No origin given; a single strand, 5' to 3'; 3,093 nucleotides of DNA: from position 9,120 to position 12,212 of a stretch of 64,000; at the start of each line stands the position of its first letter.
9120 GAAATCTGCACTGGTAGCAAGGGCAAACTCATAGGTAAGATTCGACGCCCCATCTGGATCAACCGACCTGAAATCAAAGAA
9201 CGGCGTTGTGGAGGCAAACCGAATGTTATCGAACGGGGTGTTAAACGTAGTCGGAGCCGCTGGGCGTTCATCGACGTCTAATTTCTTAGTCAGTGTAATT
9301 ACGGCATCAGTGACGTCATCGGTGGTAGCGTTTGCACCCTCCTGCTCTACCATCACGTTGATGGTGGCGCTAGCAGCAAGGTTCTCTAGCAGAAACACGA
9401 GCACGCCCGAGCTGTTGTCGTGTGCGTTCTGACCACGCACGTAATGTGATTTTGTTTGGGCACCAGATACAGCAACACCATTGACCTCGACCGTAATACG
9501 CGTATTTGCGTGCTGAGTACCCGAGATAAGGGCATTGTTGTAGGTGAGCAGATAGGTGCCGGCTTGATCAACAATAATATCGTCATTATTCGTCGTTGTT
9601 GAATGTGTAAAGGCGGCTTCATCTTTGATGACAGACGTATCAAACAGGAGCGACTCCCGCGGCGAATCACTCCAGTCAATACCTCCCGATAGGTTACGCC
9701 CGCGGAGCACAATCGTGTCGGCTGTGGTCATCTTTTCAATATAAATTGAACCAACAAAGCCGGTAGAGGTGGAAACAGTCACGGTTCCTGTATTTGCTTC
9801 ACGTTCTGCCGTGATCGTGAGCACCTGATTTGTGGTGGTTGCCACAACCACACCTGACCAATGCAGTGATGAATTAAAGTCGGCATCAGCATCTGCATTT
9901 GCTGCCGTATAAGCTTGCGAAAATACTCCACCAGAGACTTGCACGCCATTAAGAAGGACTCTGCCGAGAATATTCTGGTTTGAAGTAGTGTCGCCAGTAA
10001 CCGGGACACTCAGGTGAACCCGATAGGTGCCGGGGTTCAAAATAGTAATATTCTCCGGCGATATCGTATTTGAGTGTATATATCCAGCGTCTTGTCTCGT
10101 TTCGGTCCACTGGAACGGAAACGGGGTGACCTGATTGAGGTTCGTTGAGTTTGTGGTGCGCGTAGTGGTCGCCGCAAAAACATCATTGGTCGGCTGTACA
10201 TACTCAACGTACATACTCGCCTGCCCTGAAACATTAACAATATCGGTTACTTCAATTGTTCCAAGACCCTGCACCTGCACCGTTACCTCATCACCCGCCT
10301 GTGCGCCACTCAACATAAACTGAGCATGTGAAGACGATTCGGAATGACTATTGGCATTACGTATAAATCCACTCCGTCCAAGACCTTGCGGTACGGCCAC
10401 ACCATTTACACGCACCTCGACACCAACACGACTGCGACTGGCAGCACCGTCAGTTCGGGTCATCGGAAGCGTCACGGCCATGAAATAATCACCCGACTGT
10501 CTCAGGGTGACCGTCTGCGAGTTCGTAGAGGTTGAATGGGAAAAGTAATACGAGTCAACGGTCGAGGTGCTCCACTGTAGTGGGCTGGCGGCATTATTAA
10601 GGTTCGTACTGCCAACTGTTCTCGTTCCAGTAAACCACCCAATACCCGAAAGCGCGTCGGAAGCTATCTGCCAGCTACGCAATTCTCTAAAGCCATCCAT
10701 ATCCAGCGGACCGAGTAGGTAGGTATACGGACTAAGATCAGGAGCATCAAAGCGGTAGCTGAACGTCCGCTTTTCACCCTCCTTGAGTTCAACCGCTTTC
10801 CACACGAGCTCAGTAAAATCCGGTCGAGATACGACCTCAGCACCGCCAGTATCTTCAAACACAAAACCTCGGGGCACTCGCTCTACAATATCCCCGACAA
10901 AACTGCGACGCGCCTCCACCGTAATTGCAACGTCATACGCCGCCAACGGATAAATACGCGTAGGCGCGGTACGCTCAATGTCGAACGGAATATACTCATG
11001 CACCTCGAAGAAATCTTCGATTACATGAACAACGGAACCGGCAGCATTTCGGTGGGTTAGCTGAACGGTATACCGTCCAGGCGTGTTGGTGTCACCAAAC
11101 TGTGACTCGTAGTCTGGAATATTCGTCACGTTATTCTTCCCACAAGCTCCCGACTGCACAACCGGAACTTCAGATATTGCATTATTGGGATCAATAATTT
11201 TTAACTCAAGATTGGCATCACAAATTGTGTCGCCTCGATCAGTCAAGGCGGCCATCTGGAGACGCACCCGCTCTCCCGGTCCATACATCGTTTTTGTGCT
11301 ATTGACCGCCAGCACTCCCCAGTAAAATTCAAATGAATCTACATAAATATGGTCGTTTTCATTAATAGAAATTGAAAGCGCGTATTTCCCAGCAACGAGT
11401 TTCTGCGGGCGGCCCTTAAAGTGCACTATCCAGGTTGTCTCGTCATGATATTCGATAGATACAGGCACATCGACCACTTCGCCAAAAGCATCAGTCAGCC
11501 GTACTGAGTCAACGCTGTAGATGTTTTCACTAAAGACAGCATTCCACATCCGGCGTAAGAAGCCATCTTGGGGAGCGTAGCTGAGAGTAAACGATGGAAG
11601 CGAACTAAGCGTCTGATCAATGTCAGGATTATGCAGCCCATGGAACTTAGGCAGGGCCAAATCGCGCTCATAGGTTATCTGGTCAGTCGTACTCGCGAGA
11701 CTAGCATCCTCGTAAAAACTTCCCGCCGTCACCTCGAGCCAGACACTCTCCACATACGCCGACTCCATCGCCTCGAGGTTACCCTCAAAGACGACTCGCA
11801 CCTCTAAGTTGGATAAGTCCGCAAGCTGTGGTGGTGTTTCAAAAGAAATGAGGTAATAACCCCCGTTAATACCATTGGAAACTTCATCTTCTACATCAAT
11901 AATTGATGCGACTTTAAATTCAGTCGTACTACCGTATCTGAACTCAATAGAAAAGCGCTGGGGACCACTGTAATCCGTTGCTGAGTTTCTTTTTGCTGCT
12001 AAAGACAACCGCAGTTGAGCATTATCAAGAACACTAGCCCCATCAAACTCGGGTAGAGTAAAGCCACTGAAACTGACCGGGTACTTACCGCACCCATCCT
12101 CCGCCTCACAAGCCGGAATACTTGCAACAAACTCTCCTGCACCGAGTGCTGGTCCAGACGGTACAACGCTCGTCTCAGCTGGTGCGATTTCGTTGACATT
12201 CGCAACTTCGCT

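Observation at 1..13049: A >13-kb giant adhesin gene that the ORF track leaves out because it is open at the window edge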

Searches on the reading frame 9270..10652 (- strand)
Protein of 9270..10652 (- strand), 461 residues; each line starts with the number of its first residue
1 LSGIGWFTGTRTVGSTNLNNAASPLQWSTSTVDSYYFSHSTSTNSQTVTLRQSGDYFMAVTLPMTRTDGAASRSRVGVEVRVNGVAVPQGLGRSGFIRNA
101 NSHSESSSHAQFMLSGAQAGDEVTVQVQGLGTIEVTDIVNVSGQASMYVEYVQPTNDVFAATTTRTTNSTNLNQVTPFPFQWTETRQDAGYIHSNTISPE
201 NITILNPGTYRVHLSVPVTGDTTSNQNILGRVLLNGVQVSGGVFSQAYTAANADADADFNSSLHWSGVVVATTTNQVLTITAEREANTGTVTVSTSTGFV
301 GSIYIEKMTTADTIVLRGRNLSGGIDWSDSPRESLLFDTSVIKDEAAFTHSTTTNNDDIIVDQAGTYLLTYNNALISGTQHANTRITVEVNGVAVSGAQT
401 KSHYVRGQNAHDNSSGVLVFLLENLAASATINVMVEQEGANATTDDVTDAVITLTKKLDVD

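Call 42: find_homologous_proteins(query=window:9270-10652:-, max_evalue=0.001)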
Query window:9270-10652:- (461 aa): 9 proteins with E <= 0.001 among 8000 candidates.
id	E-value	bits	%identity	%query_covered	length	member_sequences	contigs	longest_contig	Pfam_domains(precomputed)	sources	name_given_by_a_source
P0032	3.9e-98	347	44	99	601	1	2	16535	-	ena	-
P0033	3.7e-93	331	40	98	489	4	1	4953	PF18573.8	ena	-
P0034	6.8e-75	271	38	94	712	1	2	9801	PF19077.7,PF17936.8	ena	-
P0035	7.5e-64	235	34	98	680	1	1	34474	PF19077.7,PF17936.8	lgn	-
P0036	1.6e-63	233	34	98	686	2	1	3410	PF19077.7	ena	-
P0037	3.2e-62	229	35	97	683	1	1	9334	-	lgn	-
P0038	8.3e-61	225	33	93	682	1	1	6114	PF18573.8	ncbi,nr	ncbi:MAG: hypothetical protein IT287_03340 [Bdellovibrionaceae bacterium]|nr:hypothetical protein [P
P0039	3.2e-46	176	29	97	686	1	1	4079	-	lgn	-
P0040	4.7e-31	127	32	68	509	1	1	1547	-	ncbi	ncbi:MAG: hypothetical protein AAF492_20500, partial [Verrucomicrobiota bacterium]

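Call 44: search_protein_families(library=pfam, proteins=[P0033, P0038, P0032, P0034, window:9270-10652:-], max_evalue=1)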
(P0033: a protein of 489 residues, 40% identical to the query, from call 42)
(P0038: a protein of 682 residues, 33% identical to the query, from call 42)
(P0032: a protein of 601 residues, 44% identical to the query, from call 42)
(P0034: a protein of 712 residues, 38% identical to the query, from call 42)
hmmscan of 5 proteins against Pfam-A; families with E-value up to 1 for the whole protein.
P0033 (489 aa): 5 families
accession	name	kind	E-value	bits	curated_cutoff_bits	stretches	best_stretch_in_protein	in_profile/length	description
PF18573.7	BclA_C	-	1.3e-10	41.6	38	3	84-181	34-118/128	BclA C-terminal domain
PF00229.24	TNF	-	0.00058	20.3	23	0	69-107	3-40/127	TNF(Tumour Necrosis Factor) family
PF23205.1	DUF7063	-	0.013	16.1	27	0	384-441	11-68/85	Domain of unknown function (DUF7063)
PF05771.16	Pox_A31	-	0.059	13.8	22.4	1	222-266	50-94/113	Poxvirus A31 protein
PF16411.10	SusF_SusE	-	0.11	13.2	27.5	1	215-257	44-93/167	Outer membrane protein SusF_SusE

P0038 (682 aa): 2 families
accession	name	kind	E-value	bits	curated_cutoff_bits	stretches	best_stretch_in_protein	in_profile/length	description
PF18573.7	BclA_C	-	1.9e-07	31.4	38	2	577-681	34-127/128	BclA C-terminal domain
PF20892.2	SidC_lipid-bd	-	0.16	12.4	27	1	489-562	32-104/127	SidC, lipid-binding domain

P0032 (601 aa): 6 families
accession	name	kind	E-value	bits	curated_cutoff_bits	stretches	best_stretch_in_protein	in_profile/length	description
PF17936.7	Big_6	-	6.6e-05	23.5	27.6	1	69-125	14-68/83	Bacterial Ig domain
PF00229.24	TNF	-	0.011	16.1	23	1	176-280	1-107/127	TNF(Tumour Necrosis Factor) family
PF16862.10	Glyco_hydro_79C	-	0.047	15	27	1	364-441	16-95/103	Glycosyl hydrolase family 79 C-terminal beta domain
PF17116.11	T9SS_plug_1st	-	0.13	12.6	23.9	0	180-212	76-108/126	Type 9 secretion system plug protein 1st domain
PF12080.14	GldM_4th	-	0.16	13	24.6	1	530-588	41-99/114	GldM C-terminal domain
PF20545.3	DUF6759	-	0.55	10.8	27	0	485-514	40-69/94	Domain of unknown function (DUF6759)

P0034 (712 aa): 5 families
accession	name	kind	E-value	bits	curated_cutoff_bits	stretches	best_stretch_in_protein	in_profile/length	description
PF17936.7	Big_6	-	4.1e-07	30.6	27.6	2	187-249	15-75/83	Bacterial Ig domain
PF19077.6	Big_13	-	1.3e-05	26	27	1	186-249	28-92/102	Bacterial Ig-like domain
PF23638.1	DUF7145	-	0.017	15.6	28.2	0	591-626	4-41/111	Domain of unknown function (DUF7145)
PF00229.24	TNF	-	0.17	12.3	23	0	291-346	1-57/127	TNF(Tumour Necrosis Factor) family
PF20700.3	Mutator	-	0.38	10.1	26.5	0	639-686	142-189/357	Mutator-like transposase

window:9270-10652:- (461 aa): 2 families
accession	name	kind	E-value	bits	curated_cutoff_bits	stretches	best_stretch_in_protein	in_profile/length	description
PF00229.24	TNF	-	0.00011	22.6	23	0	345-396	9-61/127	TNF(Tumour Necrosis Factor) family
PF24312.1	Ig-like_POM152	-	0.048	14.5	27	0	346-370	48-72/89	Nucleoporin POM152, Ig-like domain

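Call 53: predict_structure(alignment_id=A3)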
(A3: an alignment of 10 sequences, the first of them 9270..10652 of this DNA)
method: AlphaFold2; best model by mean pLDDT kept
length: 461 residues; sequences in the alignment: 10
mean_pLDDT: 87.9   pTM: 0.90
mean pLDDT of the five models: 87.9, 87.6, 86.7, 85.2, 84.9
residues with pLDDT >= 90: 296; 70-90: 112; 50-70: 49; < 50: 4
segments of 3 or more residues with pLDDT < 50: 255-257
pLDDT, mean of each block of 10 residues (from residue 1): 89 87 93 94 95 97 80 81 95 77 81 96 92 69 94 94 95 93 95 95 96 91 76 96 78 54 91 96 85 82 95 95 85 93 96 95 95 81 86 94 63 84 95 85 83 86 42
secondary structure, 60 per line:
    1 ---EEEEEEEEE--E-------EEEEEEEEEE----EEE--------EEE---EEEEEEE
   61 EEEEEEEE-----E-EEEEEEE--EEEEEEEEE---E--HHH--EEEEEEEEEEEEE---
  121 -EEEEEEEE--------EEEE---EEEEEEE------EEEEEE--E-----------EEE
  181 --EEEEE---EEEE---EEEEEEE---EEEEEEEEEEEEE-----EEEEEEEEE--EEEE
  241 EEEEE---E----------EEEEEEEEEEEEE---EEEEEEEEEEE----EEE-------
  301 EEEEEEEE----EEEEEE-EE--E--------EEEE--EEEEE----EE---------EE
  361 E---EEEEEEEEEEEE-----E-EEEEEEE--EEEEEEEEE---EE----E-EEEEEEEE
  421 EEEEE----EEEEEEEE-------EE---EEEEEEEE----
elements in order: E4-12 E23-32 E37-39 E48-50 E54-68 E76-82 E85-93 E105-117 E122-129 E138-141 E145-151 E158-163 E178-180 E183-187 E191-194 E198-204 E208-220 E226-234 E237-245 E260-272 E276-286 E291-293 E301-308 E313-318 E333-336 E339-343 E359-361 E365-376 E384-390 E393-401 E413-425 E430-437 E450-457

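Call 56: fold_search(model_id=the predicted structure, library=pdb)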
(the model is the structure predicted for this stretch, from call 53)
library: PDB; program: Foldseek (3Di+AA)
matches with E <= 10: 1737; with E <= 0.001: 308
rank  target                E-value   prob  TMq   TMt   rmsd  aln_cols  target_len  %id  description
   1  4zch_B                2.1e-24  1.00  0.69  0.75   5.1       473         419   12  Single-chain human APRIL-BAFF-BAFF Heterotrimer (released 2015-05-13)
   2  4zch_A                1.1e-23  1.00  0.69  0.75   5.2       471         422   10  Single-chain human APRIL-BAFF-BAFF Heterotrimer (released 2015-05-13)
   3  5hzf                  1.5e-20  1.00  0.64  0.72   5.4       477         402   12  Single Chain Recombinant Globular Head of the Complement System Protein C1q in complex with magnesium (released 2016-03-02)
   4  6cpr_A                2.5e-09  1.00  0.27  0.77   2.7       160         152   12  Crystal structure of 4-1BBL/4-1BB complex in C2 space group (released 2018-05-09)
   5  9qxq                  5.4e-09  0.87  0.13  0.06  34.5       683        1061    7  native structure of full-length pesticidal protein Cry1Ca18 at pH9, from crystals formed in vivo (released 2026-02-11)
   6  6cpr_B                8.0e-09  1.00  0.27  0.75   3.1       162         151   15  Crystal structure of 4-1BBL/4-1BB complex in C2 space group (released 2018-05-09)
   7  6cpr_C                2.9e-08  1.00  0.26  0.76   2.8       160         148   14  Crystal structure of 4-1BBL/4-1BB complex in C2 space group (released 2018-05-09)
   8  6cu0_B                3.8e-08  1.00  0.26  0.75   3.0       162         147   14  Crystal structure of 4-1BBL/4-1BB (C121S) complex in P21 space group (released 2018-05-09)
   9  6bwv_B                6.9e-08  1.00  0.25  0.74   3.2       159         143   13  Crystal Structure of the 4-1BB/4-1BBL Complex (released 2018-05-09)
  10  6mgp_B                8.9e-08  1.00  0.27  0.76   2.6       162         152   12  Structure of human 4-1BB / 4-1BBL complex (released 2018-11-14)
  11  6cu0_E                1.2e-07  1.00  0.26  0.77   2.7       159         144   13  Crystal structure of 4-1BBL/4-1BB (C121S) complex in P21 space group (released 2018-05-09)
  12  6cu0_C                1.4e-07  1.00  0.26  0.76   2.9       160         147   13  Crystal structure of 4-1BBL/4-1BB (C121S) complex in P21 space group (released 2018-05-09)
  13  6a3v_A                1.5e-07  1.00  0.27  0.77   3.1       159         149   13  Complex structure of human 4-1BB and 4-1BBL (released 2018-10-10)
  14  6mge_B                1.6e-07  1.00  0.27  0.73   3.0       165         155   13  Structure of human 4-1BBL (released 2018-11-21)
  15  6a3v_C                1.8e-07  1.00  0.26  0.73   3.5       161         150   14  Complex structure of human 4-1BB and 4-1BBL (released 2018-10-10)
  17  6mkz_C                2.1e-07  1.00  0.25  0.67   4.1       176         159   10  Crystal structure of murine 4-1BB/4-1BBL complex (released 2018-12-19)
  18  6a3v_E                2.2e-07  1.00  0.27  0.76   3.2       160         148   13  Complex structure of human 4-1BB and 4-1BBL (released 2018-10-10)
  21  6cu0_F                3.1e-07  1.00  0.26  0.75   2.7       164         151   13  Crystal structure of 4-1BBL/4-1BB (C121S) complex in P21 space group (released 2018-05-09)
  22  6mgp_C                3.3e-07  1.00  0.26  0.72   3.0       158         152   12  Structure of human 4-1BB / 4-1BBL complex (released 2018-11-14)
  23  6bwv_A                3.3e-07  1.00  0.24  0.68   4.0       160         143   12  Crystal Structure of the 4-1BB/4-1BBL Complex (released 2018-05-09)
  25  6cu0_D                4.0e-07  1.00  0.26  0.75   2.8       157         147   13  Crystal structure of 4-1BBL/4-1BB (C121S) complex in P21 space group (released 2018-05-09)
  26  6cu0_A                4.0e-07  1.00  0.27  0.74   2.9       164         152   12  Crystal structure of 4-1BBL/4-1BB (C121S) complex in P21 space group (released 2018-05-09)
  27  6a3v_S                4.0e-07  1.00  0.26  0.75   3.0       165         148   13  Complex structure of human 4-1BB and 4-1BBL (released 2018-10-10)
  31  6a3v_I                5.5e-07  1.00  0.26  0.75   3.4       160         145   13  Complex structure of human 4-1BB and 4-1BBL (released 2018-10-10)
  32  6a3v_O                5.9e-07  1.00  0.26  0.76   2.7       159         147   12  Complex structure of human 4-1BB and 4-1BBL (released 2018-10-10)
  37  6mkz_A                6.7e-07  1.00  0.25  0.63   4.5       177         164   10  Crystal structure of murine 4-1BB/4-1BBL complex (released 2018-12-19)
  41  6a3v_K                1.1e-06  1.00  0.26  0.73   3.2       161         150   14  Complex structure of human 4-1BB and 4-1BBL (released 2018-10-10)
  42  6a3v_G                1.1e-06  1.00  0.27  0.75   3.1       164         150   12  Complex structure of human 4-1BB and 4-1BBL (released 2018-10-10)
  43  6a3v_U                1.2e-06  1.00  0.26  0.75   3.0       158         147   13  Complex structure of human 4-1BB and 4-1BBL (released 2018-10-10)
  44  6mge_A                1.2e-06  1.00  0.27  0.74   3.2       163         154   13  Structure of human 4-1BBL (released 2018-11-21)
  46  6mge_C                1.3e-06  1.00  0.27  0.77   3.6       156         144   13  Structure of human 4-1BBL (released 2018-11-21)
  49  6mgp_A                1.9e-06  1.00  0.27  0.76   3.1       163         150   12  Structure of human 4-1BB / 4-1BBL complex (released 2018-11-14)
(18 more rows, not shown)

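Call 87: find_encoding_contigs(protein=P0035, flank=6000, max_places=2)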
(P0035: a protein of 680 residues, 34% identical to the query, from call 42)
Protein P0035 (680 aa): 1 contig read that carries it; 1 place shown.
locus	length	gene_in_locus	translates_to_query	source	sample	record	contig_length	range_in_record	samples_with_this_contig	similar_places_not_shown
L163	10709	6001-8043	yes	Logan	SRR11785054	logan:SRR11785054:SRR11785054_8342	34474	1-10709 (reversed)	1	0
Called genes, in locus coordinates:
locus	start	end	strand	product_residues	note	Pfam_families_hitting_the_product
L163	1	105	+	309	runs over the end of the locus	PF00483:NTP_transferase, PF12804:NTP_transf_3 (weak)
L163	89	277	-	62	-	PF12797:Fer4_2 (faint), PF13237:Fer4_10, PF00037:Fer4 (faint), PF14697:Fer4_21 (weak), PF12800:Fer4_4 (faint), PF12838:Fer4_7, PF13187:Fer4_9 (weak), PF25160:LdpA_Fe-S-bd (weak), +3 more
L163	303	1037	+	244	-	-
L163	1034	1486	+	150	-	-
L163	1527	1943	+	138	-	-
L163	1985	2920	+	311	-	PF16881:LIAS_N, PF04055:Radical_SAM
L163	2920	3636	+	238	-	PF21948:LplA-B_cat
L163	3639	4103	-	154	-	PF13404:HTH_AsnC-type, PF13412:HTH_24, PF01037:AsnC_trans_reg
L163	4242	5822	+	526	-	PF13522:GATase_6, PF13537:GATase_7, PF12481:DUF3700, PF00733:Asn_synthase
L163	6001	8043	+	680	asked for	PF19077:Big_13, PF17936:Big_6 (weak)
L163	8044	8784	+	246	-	-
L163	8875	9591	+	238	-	-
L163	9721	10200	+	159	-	-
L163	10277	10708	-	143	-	?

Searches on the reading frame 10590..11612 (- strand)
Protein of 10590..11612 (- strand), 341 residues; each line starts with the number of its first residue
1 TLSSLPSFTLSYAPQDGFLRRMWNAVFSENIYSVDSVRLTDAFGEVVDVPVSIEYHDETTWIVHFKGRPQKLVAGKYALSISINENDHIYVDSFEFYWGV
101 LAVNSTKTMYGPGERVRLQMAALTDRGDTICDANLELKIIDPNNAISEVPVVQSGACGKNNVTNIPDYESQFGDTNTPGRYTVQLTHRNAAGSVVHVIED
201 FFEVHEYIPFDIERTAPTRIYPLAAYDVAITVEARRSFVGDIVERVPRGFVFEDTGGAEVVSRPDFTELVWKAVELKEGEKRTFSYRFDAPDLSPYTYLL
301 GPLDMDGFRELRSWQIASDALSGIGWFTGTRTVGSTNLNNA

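Call 49: search_protein_families(library=pfam, proteins=[window:10590-11612:-], max_evalue=1)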
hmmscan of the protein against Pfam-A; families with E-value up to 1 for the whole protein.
window:10590-11612:- (341 aa): 4 families
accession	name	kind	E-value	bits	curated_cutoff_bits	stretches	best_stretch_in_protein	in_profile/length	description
PF14524.12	Wzt_C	-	5.4e-05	23.6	30.4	0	57-91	80-112/143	Wzt C-terminal domain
PF01835.25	MG2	-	0.00016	22.4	32.8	1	107-192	8-87/96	MG2 domain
PF16436.10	DUF5033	-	0.042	14.2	25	1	73-156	83-164/178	Domain of unknown function (DUF5033)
PF18981.6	InlK_D3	-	0.098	13.2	25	1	167-193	39-64/75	Internalin K domain (D3/D4)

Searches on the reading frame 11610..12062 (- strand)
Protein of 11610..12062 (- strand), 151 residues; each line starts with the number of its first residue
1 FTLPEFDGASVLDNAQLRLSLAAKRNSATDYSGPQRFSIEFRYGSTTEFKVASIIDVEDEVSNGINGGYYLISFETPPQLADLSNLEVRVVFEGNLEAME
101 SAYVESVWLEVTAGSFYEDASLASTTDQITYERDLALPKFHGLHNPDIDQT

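Call 49: search_protein_families(library=pfam, proteins=[window:11610-12062:-], max_evalue=1)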
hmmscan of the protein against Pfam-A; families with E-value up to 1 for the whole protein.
window:11610-12062:- (151 aa): 1 family
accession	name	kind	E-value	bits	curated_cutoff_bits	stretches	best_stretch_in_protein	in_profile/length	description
PF24141.1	LRR_ComC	-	0.052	13.7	27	1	3-86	109-187/288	EGF-like domain-containing protein ComC LRR domain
